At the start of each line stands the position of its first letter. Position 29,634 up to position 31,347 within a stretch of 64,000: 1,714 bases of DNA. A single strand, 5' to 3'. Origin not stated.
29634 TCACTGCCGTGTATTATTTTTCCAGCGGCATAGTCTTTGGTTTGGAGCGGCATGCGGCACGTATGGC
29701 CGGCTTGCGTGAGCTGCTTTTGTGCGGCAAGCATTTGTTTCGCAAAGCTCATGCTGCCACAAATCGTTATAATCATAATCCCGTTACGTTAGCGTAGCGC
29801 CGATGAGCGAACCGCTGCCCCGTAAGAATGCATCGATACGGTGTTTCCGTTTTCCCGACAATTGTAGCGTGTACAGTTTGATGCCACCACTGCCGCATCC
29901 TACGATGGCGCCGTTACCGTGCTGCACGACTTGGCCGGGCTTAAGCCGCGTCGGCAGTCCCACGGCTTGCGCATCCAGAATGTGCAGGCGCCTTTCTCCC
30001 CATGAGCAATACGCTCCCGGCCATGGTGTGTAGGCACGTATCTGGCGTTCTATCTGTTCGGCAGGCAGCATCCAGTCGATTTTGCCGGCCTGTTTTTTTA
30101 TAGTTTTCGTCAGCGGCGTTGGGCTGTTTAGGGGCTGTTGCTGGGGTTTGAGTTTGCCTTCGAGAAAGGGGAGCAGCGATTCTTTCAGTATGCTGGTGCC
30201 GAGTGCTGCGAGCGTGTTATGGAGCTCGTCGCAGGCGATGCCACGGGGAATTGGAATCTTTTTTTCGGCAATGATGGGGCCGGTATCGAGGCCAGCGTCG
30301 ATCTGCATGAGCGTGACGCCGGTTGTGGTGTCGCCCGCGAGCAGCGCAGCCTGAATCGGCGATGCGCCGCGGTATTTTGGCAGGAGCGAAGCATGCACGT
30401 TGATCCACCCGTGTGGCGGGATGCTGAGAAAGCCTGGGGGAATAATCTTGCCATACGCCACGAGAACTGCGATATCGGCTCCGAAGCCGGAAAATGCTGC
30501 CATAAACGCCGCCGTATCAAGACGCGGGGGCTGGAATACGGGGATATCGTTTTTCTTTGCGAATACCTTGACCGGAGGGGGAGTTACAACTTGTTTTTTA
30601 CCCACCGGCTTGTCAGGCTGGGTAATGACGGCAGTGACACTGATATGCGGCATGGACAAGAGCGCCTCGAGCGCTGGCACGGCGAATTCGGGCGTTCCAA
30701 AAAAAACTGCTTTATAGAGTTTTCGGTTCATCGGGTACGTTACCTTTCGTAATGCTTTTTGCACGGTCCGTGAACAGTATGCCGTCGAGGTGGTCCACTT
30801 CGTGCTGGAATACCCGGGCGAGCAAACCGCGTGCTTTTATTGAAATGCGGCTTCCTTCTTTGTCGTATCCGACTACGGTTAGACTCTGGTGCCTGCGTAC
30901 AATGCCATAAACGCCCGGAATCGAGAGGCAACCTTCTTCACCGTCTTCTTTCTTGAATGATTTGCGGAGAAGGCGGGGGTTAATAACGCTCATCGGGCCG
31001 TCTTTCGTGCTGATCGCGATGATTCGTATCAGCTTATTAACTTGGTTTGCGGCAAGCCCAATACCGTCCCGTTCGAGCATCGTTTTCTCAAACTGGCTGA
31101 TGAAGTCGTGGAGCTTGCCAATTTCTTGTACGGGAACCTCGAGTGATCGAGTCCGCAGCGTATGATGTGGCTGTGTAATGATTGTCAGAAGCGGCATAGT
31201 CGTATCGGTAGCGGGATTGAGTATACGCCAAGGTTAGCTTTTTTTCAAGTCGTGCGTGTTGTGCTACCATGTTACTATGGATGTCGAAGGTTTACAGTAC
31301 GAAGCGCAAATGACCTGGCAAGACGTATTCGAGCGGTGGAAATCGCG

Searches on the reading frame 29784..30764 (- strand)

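Call 76: search_protein_families(library=pfam, proteins=[window:29784-30764:-], max_evalue=0.001)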
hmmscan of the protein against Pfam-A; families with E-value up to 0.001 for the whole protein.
window:29784-30764:- (326 aa): 2 families
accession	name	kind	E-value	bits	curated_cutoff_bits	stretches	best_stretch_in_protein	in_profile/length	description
PF00551.24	Formyl_trans_N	-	4.3e-40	137.8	26.1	1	19-195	3-179/181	Formyl transferase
PF02911.23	Formyl_trans_C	-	2.4e-23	82.6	21.1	1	222-317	2-99/100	Formyl transferase, C-terminal domain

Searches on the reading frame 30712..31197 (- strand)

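Call 76: search_protein_families(library=pfam, proteins=[window:30712-31197:-], max_evalue=0.001)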
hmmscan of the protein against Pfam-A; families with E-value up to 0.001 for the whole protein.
window:30712-31197:- (161 aa): 1 family
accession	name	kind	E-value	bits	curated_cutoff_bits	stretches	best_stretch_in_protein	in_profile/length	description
PF01327.26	Pep_deformylase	-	5.5e-41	140.2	22.8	1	5-150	3-154/156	Polypeptide deformylase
